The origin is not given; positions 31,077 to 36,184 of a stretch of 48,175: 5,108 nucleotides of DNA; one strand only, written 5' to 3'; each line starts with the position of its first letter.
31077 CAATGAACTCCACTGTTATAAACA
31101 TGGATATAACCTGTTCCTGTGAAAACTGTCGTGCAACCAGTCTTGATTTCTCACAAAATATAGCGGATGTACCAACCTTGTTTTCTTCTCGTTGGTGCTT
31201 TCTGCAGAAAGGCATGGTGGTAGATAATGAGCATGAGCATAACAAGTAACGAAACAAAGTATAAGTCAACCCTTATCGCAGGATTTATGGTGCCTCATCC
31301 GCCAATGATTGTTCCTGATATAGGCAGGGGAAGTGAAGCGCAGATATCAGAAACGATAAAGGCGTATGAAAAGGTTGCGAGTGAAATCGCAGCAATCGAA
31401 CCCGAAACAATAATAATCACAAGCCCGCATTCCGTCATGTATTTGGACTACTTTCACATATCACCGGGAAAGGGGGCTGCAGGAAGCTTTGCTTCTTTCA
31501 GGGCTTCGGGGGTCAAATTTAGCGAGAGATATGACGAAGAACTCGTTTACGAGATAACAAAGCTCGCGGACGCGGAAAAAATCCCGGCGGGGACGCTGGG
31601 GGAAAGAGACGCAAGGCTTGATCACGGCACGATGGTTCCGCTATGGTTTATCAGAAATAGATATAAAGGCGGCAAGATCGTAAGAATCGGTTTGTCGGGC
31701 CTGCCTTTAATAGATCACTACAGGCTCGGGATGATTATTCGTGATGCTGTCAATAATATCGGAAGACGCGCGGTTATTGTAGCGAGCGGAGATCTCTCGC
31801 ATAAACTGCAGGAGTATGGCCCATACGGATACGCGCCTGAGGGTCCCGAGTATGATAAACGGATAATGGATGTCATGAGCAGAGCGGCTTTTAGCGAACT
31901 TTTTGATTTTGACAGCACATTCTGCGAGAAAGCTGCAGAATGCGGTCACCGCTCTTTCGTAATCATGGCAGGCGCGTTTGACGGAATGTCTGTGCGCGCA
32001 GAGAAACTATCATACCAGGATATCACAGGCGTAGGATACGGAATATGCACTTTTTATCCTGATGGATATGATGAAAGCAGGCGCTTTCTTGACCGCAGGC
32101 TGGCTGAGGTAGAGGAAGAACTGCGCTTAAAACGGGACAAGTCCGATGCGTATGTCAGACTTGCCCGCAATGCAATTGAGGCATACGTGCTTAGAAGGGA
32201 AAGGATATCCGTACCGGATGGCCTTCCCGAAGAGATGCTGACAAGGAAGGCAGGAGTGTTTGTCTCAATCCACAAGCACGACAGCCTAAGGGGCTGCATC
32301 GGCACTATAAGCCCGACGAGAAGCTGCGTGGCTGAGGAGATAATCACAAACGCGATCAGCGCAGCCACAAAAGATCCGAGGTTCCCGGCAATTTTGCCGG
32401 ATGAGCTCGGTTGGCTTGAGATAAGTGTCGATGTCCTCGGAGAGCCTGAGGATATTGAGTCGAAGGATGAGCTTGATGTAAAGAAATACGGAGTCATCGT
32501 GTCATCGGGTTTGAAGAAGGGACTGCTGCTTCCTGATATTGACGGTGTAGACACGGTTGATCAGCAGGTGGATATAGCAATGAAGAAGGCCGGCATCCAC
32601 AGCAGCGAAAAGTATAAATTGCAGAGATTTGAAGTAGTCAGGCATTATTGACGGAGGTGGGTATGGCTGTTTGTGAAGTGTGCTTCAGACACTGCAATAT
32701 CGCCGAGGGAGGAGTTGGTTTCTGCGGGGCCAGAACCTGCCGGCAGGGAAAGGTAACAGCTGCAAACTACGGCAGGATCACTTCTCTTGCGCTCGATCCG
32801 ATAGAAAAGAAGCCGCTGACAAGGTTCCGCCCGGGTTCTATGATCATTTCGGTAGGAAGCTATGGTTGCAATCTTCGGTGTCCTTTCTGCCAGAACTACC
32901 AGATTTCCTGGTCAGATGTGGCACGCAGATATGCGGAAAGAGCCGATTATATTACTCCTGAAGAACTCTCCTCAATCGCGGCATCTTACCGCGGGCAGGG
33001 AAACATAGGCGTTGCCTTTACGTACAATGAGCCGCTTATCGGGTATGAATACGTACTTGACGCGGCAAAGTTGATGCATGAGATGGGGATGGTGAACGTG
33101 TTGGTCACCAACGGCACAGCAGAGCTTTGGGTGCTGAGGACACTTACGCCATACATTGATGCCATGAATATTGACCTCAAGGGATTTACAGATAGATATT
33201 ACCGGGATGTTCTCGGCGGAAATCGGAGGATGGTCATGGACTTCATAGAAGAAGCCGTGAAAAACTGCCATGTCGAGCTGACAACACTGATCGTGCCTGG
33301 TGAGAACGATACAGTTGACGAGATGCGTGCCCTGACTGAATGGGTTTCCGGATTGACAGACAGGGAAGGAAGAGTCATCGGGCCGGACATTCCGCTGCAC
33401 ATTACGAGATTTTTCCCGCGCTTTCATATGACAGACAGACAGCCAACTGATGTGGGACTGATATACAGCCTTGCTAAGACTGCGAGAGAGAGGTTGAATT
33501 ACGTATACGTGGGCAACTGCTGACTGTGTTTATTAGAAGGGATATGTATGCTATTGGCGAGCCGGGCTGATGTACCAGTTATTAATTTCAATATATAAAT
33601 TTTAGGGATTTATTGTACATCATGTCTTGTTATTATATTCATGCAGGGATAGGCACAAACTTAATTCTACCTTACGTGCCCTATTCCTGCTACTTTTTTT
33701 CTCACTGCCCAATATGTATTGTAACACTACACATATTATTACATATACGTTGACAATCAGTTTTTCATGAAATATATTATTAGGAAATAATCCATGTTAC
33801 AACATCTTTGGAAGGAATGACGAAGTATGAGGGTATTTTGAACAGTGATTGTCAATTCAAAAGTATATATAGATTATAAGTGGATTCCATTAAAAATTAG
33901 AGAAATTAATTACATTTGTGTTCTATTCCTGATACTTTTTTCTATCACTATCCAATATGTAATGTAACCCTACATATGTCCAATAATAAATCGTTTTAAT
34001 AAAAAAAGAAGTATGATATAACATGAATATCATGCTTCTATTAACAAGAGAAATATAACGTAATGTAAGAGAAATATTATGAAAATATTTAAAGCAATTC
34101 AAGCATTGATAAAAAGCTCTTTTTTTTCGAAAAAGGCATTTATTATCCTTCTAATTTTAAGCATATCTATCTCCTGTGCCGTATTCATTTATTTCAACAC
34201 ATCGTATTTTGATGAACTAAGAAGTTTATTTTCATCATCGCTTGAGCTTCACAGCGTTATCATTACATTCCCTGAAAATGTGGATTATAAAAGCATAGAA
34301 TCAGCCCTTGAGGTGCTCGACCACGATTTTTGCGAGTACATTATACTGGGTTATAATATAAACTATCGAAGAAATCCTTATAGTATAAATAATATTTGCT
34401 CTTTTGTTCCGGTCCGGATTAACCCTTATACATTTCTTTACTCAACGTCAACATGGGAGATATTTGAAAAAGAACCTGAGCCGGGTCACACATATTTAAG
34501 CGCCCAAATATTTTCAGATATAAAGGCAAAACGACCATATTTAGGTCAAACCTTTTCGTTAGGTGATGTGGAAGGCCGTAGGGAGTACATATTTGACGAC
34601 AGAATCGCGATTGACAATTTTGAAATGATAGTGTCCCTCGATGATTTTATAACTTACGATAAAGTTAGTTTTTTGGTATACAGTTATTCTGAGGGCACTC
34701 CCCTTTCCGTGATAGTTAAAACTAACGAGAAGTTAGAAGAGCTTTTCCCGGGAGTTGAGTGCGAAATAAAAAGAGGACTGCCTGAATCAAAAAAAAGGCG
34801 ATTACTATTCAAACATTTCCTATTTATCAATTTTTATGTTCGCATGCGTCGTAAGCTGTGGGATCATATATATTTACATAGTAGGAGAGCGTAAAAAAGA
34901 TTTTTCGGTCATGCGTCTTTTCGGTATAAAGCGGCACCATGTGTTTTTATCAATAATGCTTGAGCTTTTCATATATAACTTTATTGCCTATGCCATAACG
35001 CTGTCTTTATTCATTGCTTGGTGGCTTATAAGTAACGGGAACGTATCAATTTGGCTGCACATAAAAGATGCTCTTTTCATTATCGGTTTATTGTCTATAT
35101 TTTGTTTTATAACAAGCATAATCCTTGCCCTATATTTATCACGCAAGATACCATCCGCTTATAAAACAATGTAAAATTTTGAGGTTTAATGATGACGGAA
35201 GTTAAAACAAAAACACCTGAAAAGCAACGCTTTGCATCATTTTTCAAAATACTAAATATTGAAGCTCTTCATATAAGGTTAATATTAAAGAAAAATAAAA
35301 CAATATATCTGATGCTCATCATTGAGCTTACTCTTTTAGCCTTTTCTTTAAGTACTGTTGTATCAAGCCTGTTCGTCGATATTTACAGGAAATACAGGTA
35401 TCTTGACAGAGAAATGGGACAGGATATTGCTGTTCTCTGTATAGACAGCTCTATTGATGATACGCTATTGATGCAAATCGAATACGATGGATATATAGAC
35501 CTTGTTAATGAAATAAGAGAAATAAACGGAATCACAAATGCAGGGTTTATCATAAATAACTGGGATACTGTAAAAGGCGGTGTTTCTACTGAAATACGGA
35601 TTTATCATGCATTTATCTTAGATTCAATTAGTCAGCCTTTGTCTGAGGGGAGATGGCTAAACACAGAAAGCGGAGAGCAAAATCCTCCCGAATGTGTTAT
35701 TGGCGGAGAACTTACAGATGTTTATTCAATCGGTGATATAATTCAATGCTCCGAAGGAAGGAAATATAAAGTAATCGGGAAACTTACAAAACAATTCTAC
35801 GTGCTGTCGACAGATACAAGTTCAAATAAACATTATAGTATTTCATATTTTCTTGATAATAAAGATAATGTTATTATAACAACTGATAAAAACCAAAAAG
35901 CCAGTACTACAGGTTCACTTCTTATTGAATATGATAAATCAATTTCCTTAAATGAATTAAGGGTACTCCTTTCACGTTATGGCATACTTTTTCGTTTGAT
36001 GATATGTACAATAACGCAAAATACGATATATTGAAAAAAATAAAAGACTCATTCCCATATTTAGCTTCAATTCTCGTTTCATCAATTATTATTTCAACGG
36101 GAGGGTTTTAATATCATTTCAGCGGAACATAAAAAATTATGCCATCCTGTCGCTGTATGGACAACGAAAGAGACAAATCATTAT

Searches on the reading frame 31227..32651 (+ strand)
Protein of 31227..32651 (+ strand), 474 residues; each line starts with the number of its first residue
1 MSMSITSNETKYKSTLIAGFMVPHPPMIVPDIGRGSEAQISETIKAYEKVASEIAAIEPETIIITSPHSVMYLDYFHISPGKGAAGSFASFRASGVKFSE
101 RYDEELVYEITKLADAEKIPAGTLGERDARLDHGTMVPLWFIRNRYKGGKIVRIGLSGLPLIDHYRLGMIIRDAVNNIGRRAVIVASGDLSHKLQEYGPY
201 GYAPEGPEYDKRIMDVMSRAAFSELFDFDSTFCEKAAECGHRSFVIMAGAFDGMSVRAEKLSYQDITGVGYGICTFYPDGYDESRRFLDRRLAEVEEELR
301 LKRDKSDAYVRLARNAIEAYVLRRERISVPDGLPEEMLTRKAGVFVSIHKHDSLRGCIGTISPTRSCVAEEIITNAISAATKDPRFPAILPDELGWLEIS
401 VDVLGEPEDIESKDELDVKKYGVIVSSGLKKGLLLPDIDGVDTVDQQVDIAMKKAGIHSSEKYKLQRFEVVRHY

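Call 42: search_protein_families(library=pfam, proteins=[window:31227-32651:+])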
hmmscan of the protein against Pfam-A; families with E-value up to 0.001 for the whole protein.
window:31227-32651:+ (474 aa): 3 families
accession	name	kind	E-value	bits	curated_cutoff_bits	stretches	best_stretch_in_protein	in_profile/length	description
PF01871.22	AMMECR1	-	7.8e-44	149.6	25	1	310-471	1-166/168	AMMECR1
PF02900.23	LigB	-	1.4e-42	146.1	26.3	1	20-273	3-268/269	Catalytic LigB subunit of aromatic ring-opening dioxygenase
PF01875.22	Memo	-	0.00051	19.8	27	1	102-225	96-212/269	Memo-like protein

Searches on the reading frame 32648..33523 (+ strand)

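Call 42: search_protein_families(library=pfam, proteins=[window:32648-33523:+])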
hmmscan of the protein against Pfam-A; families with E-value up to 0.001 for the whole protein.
window:32648-33523:+ (291 aa): 1 family
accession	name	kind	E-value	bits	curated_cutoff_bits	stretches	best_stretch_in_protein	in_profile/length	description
PF04055.27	Radical_SAM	-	1.1e-20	74.9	29.5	1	71-224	4-160/166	Radical SAM superfamily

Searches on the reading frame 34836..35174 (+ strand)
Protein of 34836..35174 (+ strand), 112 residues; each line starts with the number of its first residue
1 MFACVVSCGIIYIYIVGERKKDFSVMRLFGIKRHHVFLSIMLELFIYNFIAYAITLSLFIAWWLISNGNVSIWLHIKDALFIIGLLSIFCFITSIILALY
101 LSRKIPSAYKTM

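Call 42: search_protein_families(library=pfam, proteins=[window:34836-35174:+])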
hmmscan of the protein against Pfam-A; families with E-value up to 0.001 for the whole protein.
window:34836-35174:+ (112 aa): 1 family
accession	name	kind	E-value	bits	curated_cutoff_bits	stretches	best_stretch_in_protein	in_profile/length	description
PF02687.27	FtsX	-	2.6e-10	40.8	25.5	1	2-104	9-118/120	FtsX-like permease C-terminal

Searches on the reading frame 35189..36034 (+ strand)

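Call 42: search_protein_families(library=pfam, proteins=[window:35189-36034:+])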
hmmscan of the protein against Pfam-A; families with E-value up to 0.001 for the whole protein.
window:35189-36034:+ (281 aa): 1 family
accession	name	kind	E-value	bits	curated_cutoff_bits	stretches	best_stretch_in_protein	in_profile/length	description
PF12704.14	MacB_PCD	-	7.6e-06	26.8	27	1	105-207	58-159/207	MacB-like periplasmic core domain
